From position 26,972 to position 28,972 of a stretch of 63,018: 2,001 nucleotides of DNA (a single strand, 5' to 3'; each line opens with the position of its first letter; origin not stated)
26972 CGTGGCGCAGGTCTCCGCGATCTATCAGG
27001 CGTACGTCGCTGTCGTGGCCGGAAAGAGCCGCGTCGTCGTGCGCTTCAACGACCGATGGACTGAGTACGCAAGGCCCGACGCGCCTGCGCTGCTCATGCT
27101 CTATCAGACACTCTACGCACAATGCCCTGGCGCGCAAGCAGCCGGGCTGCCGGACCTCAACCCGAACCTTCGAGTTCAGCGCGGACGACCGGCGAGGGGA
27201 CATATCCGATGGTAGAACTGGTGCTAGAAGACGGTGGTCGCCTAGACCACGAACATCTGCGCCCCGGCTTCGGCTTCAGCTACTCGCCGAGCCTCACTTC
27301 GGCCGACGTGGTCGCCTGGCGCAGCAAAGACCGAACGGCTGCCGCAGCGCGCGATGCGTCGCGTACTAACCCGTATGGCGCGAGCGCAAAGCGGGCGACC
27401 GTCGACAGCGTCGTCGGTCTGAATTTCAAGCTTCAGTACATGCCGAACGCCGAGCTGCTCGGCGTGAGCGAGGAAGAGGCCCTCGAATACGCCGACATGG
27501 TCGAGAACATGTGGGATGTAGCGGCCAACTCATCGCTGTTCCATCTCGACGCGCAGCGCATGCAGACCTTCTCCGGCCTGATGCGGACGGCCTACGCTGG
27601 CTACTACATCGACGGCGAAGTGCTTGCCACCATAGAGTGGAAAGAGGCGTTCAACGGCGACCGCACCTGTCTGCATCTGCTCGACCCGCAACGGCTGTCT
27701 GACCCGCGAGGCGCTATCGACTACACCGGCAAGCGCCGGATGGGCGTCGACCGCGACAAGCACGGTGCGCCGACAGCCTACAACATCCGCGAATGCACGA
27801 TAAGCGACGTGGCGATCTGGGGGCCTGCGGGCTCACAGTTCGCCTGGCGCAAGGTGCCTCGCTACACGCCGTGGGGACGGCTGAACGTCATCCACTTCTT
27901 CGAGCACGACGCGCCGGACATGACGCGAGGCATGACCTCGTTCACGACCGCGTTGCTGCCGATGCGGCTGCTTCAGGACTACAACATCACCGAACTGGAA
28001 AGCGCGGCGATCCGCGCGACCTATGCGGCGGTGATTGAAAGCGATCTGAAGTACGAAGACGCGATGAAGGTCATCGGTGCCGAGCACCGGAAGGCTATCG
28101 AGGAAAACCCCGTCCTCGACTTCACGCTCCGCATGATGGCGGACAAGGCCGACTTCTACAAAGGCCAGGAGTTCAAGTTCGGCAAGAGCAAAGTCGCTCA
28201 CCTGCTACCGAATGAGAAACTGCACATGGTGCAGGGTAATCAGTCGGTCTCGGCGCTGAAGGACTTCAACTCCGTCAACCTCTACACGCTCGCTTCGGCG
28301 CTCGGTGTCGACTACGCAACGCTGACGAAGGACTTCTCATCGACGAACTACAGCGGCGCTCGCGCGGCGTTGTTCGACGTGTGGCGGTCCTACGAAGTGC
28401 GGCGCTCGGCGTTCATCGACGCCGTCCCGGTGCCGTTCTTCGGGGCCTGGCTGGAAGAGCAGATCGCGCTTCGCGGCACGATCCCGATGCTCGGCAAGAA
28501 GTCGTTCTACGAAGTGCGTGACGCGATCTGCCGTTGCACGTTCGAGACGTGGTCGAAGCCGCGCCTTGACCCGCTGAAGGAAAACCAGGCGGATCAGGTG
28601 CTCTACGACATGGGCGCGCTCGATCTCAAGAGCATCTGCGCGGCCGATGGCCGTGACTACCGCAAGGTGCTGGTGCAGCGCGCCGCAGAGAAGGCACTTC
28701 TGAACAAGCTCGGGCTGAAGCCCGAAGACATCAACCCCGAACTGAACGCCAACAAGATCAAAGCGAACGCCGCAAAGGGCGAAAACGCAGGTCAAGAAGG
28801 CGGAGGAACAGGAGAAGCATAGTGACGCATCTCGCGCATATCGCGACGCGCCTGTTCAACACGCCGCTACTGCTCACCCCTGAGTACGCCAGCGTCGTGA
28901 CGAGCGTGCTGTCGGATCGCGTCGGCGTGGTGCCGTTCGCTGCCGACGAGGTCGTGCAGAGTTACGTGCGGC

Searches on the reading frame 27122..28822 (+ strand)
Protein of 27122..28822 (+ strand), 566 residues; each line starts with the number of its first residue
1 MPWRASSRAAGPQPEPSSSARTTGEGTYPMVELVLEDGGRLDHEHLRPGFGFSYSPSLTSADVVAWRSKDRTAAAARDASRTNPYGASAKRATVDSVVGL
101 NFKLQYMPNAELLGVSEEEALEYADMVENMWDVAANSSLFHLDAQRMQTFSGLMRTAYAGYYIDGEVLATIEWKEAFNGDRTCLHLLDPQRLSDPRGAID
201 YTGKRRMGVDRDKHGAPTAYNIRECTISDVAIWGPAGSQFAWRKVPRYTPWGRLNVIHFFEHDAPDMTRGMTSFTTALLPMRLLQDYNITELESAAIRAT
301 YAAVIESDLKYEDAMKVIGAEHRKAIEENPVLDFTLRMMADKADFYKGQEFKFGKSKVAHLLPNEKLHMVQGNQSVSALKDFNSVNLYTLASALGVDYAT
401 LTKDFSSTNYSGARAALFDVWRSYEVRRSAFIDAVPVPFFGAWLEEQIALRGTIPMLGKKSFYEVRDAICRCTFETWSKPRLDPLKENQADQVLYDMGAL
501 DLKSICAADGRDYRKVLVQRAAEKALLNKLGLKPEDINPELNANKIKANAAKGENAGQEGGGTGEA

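Call 26: find_encoding_contigs(protein=window:27122-28822:+, flank=10000, max_places=1)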
Protein window:27122-28822:+ (566 aa): 2 contigs read that carry it; 1 place shown.
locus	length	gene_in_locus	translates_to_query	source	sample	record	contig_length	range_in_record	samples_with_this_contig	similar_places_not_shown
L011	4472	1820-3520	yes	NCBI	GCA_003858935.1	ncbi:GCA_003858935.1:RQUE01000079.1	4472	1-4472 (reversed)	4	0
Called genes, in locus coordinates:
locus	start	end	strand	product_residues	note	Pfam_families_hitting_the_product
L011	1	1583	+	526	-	PF05876:GpA_ATPase, PF20454:GpA_nuclease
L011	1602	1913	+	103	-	-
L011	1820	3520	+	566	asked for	PF05136:Phage_portal_2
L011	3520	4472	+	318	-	PF01343:Peptidase_S49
